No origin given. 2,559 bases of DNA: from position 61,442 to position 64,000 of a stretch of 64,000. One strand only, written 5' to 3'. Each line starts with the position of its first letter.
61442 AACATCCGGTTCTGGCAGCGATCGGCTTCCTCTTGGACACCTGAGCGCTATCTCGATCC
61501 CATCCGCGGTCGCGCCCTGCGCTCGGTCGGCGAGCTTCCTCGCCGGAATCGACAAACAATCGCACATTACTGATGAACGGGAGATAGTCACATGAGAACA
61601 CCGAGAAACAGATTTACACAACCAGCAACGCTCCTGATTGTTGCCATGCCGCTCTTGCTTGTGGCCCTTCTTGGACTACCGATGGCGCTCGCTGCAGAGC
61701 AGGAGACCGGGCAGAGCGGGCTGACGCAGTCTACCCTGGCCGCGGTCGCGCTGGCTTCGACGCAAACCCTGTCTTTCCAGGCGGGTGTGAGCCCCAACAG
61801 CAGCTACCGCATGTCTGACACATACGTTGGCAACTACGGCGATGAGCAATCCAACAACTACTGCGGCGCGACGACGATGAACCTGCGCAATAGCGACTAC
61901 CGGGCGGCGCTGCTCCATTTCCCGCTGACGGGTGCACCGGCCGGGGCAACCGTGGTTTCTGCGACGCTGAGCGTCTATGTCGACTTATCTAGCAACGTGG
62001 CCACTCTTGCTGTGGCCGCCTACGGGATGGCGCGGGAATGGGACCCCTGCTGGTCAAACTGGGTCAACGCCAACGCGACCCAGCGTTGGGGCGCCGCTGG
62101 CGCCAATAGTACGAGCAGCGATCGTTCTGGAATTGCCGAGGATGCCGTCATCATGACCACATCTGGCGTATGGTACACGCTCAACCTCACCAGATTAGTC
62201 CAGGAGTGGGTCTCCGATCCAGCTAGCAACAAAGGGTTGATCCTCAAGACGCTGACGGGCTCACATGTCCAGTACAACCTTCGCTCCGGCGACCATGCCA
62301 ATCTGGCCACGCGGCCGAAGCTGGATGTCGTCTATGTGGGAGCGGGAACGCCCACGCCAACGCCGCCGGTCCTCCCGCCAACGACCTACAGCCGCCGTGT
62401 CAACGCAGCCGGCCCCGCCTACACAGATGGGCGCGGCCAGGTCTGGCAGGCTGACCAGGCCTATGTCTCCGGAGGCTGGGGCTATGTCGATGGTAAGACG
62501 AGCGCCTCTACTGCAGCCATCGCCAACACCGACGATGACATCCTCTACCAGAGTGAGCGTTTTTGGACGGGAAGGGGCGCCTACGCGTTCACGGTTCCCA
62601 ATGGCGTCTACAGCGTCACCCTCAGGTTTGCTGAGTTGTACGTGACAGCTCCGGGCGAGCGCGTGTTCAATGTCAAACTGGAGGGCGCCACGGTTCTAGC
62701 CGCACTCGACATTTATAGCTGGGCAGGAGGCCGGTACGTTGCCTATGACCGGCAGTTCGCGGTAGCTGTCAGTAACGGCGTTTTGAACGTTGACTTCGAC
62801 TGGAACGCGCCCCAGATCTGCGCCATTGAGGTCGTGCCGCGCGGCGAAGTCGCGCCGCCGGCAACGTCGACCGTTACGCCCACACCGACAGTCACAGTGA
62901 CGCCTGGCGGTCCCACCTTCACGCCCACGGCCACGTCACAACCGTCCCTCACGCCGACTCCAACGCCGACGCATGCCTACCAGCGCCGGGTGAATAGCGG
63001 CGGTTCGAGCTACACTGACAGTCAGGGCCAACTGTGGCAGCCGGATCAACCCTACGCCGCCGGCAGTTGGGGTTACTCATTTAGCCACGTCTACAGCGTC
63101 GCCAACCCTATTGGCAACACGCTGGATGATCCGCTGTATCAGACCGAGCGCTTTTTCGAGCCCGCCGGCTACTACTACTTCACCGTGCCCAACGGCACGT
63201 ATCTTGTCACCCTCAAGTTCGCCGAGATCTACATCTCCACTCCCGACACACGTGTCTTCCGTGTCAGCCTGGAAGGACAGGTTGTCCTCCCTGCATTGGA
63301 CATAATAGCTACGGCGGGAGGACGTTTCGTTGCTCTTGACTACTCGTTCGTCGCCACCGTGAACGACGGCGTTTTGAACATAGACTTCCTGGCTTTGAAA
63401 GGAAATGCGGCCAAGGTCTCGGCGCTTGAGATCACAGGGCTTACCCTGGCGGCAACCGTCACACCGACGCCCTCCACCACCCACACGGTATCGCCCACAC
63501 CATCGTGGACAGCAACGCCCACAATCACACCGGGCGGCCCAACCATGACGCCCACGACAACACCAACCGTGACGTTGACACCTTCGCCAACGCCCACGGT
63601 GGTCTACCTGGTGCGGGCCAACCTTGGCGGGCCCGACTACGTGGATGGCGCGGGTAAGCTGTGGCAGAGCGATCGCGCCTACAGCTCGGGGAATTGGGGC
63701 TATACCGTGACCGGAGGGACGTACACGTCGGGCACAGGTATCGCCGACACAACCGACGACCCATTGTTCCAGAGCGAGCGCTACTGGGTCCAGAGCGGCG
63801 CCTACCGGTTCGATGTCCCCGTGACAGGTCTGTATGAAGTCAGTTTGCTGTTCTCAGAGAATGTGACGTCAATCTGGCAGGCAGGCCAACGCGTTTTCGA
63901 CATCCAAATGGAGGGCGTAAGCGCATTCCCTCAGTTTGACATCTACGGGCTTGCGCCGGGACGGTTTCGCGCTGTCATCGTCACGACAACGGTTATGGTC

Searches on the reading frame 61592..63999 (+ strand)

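Call 42: search_protein_families(library=pfam, proteins=[window:61592-63999:+], max_evalue=0.001)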
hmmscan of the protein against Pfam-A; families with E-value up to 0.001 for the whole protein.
window:61592-63999:+ (802 aa): 4 families
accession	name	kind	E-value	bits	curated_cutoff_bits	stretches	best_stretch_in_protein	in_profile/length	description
PF11721.14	Malectin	-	5.5e-79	264.3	23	3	268-414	3-151/163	Malectin domain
PF24517.2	CBM96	-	6.4e-11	42.8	26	1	74-237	8-155/164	Carbohydrate-binding module family 96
PF06848.17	Disaggr_repeat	-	9e-09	35.7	33.9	1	102-246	27-179/179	Disaggregatase related repeat domain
PF00688.24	TGFb_propeptide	-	0.00032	20.9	25.8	0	108-223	112-212/242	TGF-beta propeptide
